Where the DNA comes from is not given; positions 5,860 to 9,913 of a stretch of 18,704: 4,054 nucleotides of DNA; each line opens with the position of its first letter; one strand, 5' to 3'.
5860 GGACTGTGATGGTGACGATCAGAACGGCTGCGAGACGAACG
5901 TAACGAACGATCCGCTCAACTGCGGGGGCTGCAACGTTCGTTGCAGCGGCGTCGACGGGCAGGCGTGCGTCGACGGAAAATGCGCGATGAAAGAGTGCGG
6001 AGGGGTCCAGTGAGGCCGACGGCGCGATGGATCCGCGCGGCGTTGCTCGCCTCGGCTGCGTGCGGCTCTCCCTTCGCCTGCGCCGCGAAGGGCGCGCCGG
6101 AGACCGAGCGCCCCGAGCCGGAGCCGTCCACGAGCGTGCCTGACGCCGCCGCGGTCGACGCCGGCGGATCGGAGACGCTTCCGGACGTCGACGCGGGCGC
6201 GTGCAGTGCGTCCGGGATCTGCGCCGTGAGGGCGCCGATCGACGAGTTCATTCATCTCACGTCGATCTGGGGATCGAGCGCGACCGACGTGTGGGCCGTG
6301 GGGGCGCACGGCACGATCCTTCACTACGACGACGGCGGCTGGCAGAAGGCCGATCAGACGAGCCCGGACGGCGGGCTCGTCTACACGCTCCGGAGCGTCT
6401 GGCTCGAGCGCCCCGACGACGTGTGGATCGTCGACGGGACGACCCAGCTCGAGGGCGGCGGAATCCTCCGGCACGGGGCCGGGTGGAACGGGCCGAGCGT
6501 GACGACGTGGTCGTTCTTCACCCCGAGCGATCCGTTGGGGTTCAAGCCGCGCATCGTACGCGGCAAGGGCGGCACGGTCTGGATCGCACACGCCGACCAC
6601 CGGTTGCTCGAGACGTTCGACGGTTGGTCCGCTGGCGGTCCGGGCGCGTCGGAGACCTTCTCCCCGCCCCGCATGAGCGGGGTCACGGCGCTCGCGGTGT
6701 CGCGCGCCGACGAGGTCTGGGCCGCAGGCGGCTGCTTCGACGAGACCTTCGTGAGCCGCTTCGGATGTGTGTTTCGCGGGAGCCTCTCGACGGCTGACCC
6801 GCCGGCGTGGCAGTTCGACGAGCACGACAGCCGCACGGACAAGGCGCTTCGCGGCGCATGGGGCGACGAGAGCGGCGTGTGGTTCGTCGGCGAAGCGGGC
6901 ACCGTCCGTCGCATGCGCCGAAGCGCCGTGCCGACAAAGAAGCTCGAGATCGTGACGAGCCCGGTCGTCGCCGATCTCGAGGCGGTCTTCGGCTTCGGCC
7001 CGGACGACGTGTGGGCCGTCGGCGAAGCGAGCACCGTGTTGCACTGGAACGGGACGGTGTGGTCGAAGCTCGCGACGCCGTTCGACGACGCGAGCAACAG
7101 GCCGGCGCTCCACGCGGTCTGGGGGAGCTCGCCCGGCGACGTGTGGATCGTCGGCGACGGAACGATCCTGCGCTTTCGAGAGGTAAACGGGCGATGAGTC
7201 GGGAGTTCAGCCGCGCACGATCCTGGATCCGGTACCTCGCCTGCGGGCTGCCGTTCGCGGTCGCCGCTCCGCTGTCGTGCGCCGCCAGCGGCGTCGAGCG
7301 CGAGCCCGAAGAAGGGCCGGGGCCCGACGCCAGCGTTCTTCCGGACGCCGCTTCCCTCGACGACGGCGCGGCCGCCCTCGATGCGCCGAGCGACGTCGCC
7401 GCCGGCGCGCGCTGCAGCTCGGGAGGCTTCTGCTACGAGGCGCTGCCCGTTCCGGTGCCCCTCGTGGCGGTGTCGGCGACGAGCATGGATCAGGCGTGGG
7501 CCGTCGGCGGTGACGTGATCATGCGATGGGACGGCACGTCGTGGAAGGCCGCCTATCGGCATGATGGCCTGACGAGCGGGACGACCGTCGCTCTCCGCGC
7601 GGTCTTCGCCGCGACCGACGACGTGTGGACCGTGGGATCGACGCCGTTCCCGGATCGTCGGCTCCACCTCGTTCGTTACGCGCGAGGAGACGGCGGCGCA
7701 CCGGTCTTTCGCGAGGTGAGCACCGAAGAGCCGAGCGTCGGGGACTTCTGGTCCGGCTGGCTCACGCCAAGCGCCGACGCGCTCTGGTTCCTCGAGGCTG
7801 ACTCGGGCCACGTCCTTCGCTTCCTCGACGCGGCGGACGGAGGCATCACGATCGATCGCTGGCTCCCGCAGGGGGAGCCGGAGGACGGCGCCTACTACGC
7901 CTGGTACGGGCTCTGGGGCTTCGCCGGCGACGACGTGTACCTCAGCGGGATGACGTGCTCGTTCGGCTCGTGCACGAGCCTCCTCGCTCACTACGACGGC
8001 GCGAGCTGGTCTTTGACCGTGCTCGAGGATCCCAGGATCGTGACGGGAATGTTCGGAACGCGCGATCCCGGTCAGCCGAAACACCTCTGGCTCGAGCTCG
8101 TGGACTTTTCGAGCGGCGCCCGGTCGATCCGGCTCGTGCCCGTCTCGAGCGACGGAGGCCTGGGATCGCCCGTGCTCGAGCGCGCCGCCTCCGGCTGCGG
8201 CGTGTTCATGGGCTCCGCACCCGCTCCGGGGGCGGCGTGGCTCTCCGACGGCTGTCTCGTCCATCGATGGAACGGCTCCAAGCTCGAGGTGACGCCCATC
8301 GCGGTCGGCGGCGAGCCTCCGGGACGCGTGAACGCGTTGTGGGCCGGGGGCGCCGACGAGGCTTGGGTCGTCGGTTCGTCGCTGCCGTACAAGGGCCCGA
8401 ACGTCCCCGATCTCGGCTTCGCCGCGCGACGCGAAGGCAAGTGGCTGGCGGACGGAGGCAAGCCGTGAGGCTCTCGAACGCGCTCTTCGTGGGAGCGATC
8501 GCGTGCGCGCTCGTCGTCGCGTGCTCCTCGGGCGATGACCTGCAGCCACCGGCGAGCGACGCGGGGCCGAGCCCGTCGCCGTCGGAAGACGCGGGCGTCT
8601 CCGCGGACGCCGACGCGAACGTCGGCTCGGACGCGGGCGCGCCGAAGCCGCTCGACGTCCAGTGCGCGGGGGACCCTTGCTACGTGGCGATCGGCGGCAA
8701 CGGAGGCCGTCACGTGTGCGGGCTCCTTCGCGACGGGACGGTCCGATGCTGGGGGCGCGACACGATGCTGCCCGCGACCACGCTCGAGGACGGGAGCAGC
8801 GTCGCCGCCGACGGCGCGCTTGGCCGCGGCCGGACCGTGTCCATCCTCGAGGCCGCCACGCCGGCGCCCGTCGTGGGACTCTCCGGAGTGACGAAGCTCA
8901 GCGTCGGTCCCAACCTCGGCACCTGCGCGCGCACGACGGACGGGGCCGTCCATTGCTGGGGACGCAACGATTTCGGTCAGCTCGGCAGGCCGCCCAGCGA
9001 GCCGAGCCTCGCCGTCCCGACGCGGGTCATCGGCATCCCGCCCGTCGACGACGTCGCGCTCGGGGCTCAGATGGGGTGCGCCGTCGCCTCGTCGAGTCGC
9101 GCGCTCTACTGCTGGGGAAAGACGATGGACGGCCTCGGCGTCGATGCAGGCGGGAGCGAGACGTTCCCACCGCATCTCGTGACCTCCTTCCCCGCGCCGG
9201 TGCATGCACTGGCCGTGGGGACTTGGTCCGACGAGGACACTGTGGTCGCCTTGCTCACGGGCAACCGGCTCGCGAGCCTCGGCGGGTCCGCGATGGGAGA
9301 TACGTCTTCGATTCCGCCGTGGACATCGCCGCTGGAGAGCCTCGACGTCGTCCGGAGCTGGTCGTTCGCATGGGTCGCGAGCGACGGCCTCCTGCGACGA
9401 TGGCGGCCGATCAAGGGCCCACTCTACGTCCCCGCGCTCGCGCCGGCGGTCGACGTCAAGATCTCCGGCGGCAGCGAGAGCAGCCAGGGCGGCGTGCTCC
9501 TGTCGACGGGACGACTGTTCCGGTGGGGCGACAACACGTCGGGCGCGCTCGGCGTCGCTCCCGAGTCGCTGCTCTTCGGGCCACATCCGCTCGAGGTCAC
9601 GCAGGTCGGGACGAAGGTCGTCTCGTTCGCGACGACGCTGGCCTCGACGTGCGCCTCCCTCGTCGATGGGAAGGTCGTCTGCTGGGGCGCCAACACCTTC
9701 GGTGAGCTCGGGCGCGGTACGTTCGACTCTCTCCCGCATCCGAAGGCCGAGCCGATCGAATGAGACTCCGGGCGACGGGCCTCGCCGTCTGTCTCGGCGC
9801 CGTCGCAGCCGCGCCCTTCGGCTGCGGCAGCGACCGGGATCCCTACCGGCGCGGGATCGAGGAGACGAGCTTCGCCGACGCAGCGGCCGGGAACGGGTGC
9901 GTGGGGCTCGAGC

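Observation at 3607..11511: Seven-gene ECF sigma/anti-sigma operon with every junction a 4-nt stop/start overlap, encoding five secreted repeat-rich lipoproteins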

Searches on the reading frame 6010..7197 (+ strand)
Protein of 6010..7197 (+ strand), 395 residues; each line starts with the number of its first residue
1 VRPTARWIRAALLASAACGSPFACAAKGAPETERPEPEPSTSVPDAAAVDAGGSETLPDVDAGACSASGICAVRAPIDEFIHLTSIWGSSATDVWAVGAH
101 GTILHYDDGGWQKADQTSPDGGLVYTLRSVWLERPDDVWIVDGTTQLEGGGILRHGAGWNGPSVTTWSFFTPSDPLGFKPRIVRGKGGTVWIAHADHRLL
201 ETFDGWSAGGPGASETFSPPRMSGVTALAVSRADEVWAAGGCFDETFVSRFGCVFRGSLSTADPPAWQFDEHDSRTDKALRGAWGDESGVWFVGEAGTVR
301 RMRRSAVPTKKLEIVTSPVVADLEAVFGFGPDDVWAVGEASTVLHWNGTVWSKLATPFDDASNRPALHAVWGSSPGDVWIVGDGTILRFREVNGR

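Call 4: search_protein_families(library=pfam, proteins=[window:6010-7197:+], max_evalue=0.01)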
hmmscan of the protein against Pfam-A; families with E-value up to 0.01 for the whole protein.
window:6010-7197:+ (395 aa): 0 families

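Call 5: search_protein_families(library=ncbifam, proteins=[window:6010-7197:+], max_evalue=0.01)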
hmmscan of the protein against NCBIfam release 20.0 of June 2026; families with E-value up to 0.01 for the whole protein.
window:6010-7197:+ (395 aa): 0 families

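Call 10: find_homologous_proteins(query=window:6010-7197:+)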
Query window:6010-7197:+ (395 aa): 1363 proteins with E <= 0.001 among 8000 candidates; the best 120 are listed.
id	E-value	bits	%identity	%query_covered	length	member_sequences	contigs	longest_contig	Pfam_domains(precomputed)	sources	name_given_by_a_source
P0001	5.7e-241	818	90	100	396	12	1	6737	-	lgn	-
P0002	5.0e-195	666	75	95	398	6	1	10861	-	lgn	-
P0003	6.9e-184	630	71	99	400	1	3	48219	-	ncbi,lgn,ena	-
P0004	6.7e-178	610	68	99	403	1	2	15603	-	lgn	-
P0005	5.1e-172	591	67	99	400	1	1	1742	-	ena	-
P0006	2.5e-169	582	68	97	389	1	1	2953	-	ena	-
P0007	7.0e-167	574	65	98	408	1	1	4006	-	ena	-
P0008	8.1e-108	379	52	94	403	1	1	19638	PF14870.13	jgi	jgi:hypothetical protein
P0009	2.0e-105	371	50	97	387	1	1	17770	PF14870.13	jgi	jgi:photosystem II stability/assembly factor-like uncharacterized protein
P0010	2.3e-104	368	49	100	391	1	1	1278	-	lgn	-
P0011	6.6e-104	366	51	94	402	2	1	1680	PF14870.13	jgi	-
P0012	5.1e-103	363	47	99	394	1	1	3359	-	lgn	-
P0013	2.8e-102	361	50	93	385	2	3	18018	-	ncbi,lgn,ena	-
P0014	1.7e-100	355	49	98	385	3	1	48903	PF14870.13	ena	-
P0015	9.9e-99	349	47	99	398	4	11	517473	-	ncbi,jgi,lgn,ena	-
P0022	2.9e-94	334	46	96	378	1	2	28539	PF14870.13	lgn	-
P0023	3.3e-94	334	45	98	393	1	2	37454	PF14870.13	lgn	-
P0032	3.9e-91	324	47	98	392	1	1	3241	PF14870.13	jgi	jgi:hypothetical protein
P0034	6.7e-90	320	44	99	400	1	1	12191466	-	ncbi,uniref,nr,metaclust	ncbi:Type IV fimbrial biogenesis protein PilY1 [Labilithrix luteola]|uniref:Type IV fimbrial biogene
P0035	8.4e-90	320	46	97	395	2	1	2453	PF14870.13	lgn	-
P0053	1.8e-76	276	43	89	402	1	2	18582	PF14870.13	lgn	-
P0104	7.8e-38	148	35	96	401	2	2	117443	PF14870.13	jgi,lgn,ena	-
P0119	1.9e-36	144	32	96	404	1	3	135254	PF14870.13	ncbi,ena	-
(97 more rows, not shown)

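Call 11: find_encoding_contigs(protein=P0003, flank=10000, max_places=2)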
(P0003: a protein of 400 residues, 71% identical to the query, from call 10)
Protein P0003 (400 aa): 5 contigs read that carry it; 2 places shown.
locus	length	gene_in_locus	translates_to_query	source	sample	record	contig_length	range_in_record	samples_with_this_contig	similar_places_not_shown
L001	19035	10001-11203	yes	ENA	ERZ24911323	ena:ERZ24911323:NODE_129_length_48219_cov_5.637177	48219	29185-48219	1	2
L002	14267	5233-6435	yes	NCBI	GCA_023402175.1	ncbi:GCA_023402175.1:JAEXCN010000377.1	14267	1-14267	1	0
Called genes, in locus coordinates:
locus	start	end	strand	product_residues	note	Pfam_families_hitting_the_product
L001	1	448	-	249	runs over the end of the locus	PF00106:adh_short, PF08659:KR, PF23441:SDR, PF13561:adh_short_C2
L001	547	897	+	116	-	PF01638:HxlR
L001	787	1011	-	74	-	-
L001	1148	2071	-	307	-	-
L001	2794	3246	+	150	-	PF08837:DUF1810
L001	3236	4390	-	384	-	PF01139:RtcB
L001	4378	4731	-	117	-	PF02033:RBFA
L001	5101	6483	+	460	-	PF14062:DUF4253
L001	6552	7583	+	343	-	-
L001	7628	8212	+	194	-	PF08281:Sigma70_r4_2, PF04545:Sigma70_r4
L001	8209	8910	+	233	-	-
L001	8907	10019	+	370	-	PF04885:Stig1 (faint)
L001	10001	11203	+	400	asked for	-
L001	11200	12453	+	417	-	-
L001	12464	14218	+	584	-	PF17517:IgGFc_binding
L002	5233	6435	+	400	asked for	-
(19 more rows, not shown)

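Call 12: find_encoding_contigs(protein=P0034, flank=10000, max_places=2)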
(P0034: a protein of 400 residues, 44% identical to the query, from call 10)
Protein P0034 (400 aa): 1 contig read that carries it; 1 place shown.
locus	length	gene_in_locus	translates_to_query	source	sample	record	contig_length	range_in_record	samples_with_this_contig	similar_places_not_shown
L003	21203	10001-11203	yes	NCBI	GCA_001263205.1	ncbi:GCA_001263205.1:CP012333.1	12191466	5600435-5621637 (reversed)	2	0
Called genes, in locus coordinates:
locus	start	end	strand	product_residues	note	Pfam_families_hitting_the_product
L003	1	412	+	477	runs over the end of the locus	PF02321:OEP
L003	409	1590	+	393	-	PF25954:Beta-barrel_RND_2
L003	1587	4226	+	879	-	PF00873:ACR_tran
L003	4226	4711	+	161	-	PF00873:ACR_tran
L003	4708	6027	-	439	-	PF03448:MgtE_N, PF00571:CBS, PF01769:MgtE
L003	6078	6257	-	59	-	-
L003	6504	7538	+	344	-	-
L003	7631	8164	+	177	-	PF04542:Sigma70_r2 (weak), PF08281:Sigma70_r4_2, PF04545:Sigma70_r4 (weak)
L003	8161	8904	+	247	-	-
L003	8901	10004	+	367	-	-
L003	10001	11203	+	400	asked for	-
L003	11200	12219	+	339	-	-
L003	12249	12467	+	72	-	-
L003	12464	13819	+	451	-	PF25390:WD40_RLD, PF25384:Alsin_RLD (faint), PF13540:RCC1_2, PF00415:RCC1, PF25390:WD40_RLD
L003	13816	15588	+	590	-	PF17517:IgGFc_binding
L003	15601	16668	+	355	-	-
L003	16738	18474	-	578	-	PF17517:IgGFc_binding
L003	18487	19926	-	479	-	PF25390:WD40_RLD, PF00415:RCC1 (weak), PF13540:RCC1_2 (weak), PF00415:RCC1 (weak), PF25390:WD40_RLD, PF13540:RCC1_2 (weak)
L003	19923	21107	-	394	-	-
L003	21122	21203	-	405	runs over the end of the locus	PF04885:Stig1 (faint)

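Call 19: find_related_loci(query=A1, collection=genome_contigs, flank=10000)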
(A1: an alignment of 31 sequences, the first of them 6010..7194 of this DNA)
Query A1 (395 aa) in genome_contigs; peptide patterns used: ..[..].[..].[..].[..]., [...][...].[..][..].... (x = any residue, [..] = any of these).
370 stretches matched a pattern; 320 encode a relative of the query (tblastn E <= 1e-3); the best 80 are kept; 79 distinct loci.
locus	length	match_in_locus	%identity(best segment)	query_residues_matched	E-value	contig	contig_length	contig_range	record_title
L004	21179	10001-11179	90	3-394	0e+0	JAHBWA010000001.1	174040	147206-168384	MAG: Labilithrix sp. isolate ACE_MYX5 MYX5_1, whole genome shotgun sequence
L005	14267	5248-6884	71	1-391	4e-180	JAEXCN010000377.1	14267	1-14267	MAG: Proteobacteria bacterium isolate OH_HBB_116 k127_286310, whole genome shotgun sequence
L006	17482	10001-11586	75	11-395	4e-180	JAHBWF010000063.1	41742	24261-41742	MAG: Labilithrix sp. isolate ACE_MYX10 MYX10_63, whole genome shotgun sequence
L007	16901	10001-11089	50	21-389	7e-106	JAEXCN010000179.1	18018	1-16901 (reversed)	MAG: Proteobacteria bacterium isolate OH_HBB_116 k127_198333, whole genome shotgun sequence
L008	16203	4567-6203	49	5-391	9e-105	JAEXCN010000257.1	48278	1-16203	MAG: Proteobacteria bacterium isolate OH_HBB_116 k127_277988, whole genome shotgun sequence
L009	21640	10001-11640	48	1-394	2e-102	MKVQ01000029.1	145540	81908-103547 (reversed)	MAG: Myxococcales bacterium 68-20 scnpilot_expt_750_bf_scaffold_237, whole genome shotgun sequence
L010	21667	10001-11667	47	1-394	4e-100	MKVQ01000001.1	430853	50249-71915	MAG: Myxococcales bacterium 68-20 scnpilot_expt_750_bf_scaffold_111, whole genome shotgun sequence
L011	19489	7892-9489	48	11-394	9e-104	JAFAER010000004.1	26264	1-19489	MAG: Proteobacteria bacterium isolate OH_SBlB_141 k127_421403, whole genome shotgun sequence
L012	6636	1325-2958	45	1-394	2e-95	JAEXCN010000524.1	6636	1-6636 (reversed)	MAG: Proteobacteria bacterium isolate OH_HBB_116 k127_224086, whole genome shotgun sequence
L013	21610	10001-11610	47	7-394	8e-94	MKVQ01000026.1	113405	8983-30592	MAG: Myxococcales bacterium 68-20 scnpilot_expt_750_bf_scaffold_224, whole genome shotgun sequence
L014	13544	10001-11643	45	1-391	1e-93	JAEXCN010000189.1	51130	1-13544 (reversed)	MAG: Proteobacteria bacterium isolate OH_HBB_116 k127_428931, whole genome shotgun sequence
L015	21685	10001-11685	46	7-394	6e-93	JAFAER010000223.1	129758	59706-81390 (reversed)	MAG: Proteobacteria bacterium isolate OH_SBlB_141 k127_1048914, whole genome shotgun sequence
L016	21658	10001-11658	44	5-393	9e-92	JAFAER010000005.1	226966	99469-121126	MAG: Proteobacteria bacterium isolate OH_SBlB_141 k127_245887, whole genome shotgun sequence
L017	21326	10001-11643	47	7-394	8e-91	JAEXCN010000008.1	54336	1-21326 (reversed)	MAG: Proteobacteria bacterium isolate OH_HBB_116 k127_831608, whole genome shotgun sequence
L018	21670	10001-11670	44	1-394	8e-91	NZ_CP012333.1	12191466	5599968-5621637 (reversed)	Labilithrix luteola strain DSM 27648 chromosome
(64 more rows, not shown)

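Call 40: search_protein_families(library=pfam, proteins=[window:6010-7194:+], max_evalue=1)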
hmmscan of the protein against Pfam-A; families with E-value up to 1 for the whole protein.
window:6010-7194:+ (395 aa): 2 families
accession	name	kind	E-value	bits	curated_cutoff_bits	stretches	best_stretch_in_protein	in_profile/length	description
PF19193.6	Tectonin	-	0.086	12.7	30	0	328-359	40-71/216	Tectonin domain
PF12768.13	Rax2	-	0.27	11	28.8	0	88-127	132-175/254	Rax2 C-terminal beta propeller domain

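Call 69: search_protein_families(library=pfam, alignment_id=A1, max_evalue=0.01)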
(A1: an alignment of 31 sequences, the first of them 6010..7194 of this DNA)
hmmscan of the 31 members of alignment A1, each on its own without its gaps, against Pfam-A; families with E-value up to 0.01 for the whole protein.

A. member 1, window:6010-7194:+ (395 aa): 0 families

B. families by the number of members that match (of 31 scanned): 3 families
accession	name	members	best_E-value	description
PF12768.13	Rax2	9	0.00061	Rax2 C-terminal beta propeller domain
PF14870.12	PSII_BNR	8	6.1e-07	Photosynthesis system II assembly factor YCF48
PF19193.6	Tectonin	6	0.00061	Tectonin domain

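Call 70: search_protein_families(library=padloc, proteins=[window:6010-7194:+], max_evalue=0.01)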
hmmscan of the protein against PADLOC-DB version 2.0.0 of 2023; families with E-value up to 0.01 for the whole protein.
window:6010-7194:+ (395 aa): 0 families

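Call 81: search_solved_structures(query=A1, max_evalue=1)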
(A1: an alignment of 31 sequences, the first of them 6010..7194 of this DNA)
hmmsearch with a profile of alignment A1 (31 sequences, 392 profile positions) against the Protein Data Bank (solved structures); distinct sequences matched with E-value up to 1: 1.
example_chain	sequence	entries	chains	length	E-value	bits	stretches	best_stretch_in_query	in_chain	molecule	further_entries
3tfz_A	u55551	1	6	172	0.46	12.8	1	197-341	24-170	Cyclase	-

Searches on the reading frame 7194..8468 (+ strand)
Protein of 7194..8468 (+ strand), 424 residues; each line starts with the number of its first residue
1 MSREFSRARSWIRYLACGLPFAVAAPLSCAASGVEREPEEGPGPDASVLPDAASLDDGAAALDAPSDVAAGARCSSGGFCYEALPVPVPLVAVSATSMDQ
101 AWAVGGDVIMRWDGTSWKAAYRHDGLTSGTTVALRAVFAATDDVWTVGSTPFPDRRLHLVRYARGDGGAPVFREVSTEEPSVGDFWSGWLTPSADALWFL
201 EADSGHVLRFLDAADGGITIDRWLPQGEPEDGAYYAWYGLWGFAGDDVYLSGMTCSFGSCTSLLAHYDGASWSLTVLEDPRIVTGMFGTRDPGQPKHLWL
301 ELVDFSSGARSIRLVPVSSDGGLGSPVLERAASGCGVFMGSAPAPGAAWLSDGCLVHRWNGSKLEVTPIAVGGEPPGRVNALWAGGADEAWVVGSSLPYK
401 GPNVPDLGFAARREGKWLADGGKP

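Call 4: search_protein_families(library=pfam, proteins=[window:7194-8468:+], max_evalue=0.01)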
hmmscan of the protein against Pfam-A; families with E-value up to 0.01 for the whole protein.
window:7194-8468:+ (424 aa): 0 families

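Call 5: search_protein_families(library=ncbifam, proteins=[window:7194-8468:+], max_evalue=0.01)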
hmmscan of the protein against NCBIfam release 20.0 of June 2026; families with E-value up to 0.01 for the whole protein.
window:7194-8468:+ (424 aa): 0 families

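Call 40: search_protein_families(library=pfam, proteins=[window:7194-8465:+], max_evalue=1)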
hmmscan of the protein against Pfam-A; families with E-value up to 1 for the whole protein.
window:7194-8465:+ (424 aa): 1 family
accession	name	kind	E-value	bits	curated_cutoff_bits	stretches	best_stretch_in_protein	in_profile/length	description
PF12768.13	Rax2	-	0.23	11.2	28.8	1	85-133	122-173/254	Rax2 C-terminal beta propeller domain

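Call 70: search_protein_families(library=padloc, proteins=[window:7194-8465:+], max_evalue=0.01)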
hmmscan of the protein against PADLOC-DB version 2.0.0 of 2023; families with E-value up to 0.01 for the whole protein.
window:7194-8465:+ (424 aa): 0 families

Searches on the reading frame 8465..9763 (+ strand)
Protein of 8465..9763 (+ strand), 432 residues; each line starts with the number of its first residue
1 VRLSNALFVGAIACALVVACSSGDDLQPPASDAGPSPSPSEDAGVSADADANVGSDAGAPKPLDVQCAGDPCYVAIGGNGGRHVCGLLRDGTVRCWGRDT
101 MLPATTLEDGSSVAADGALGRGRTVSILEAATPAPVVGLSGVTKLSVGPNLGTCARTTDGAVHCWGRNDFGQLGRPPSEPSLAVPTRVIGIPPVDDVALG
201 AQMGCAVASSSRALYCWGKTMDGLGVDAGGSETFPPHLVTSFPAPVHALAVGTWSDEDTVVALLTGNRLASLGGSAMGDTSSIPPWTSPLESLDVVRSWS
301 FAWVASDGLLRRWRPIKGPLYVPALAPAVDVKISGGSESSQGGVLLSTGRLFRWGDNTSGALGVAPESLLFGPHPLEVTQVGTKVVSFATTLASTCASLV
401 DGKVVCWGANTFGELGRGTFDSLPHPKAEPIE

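Call 4: search_protein_families(library=pfam, proteins=[window:8465-9763:+], max_evalue=0.01)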
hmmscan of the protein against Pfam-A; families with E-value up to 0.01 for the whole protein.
window:8465-9763:+ (432 aa): 4 families
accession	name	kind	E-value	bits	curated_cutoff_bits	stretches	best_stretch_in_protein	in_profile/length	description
PF25390.1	WD40_RLD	-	6.9e-29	101.7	150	1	329-425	31-131/363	RCC1-like domain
PF13540.12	RCC1_2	-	2e-22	78.8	22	3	143-172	2-30/30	Regulator of chromosome condensation (RCC1) repeat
PF00415.24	RCC1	-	7e-22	78.2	21.7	2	159-207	1-50/50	Regulator of chromosome condensation (RCC1) repeat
PF25384.1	Alsin_RLD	-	9.6e-05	22.3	100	0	141-186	276-320/405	Alsin RCC1-like domain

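Call 5: search_protein_families(library=ncbifam, proteins=[window:8465-9763:+], max_evalue=0.01)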
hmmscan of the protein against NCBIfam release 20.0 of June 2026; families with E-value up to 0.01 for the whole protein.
window:8465-9763:+ (432 aa): 0 families

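Call 70: search_protein_families(library=padloc, proteins=[window:8465-9760:+], max_evalue=0.01)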
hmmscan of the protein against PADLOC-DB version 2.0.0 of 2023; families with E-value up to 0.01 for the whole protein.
window:8465-9760:+ (432 aa): 0 families
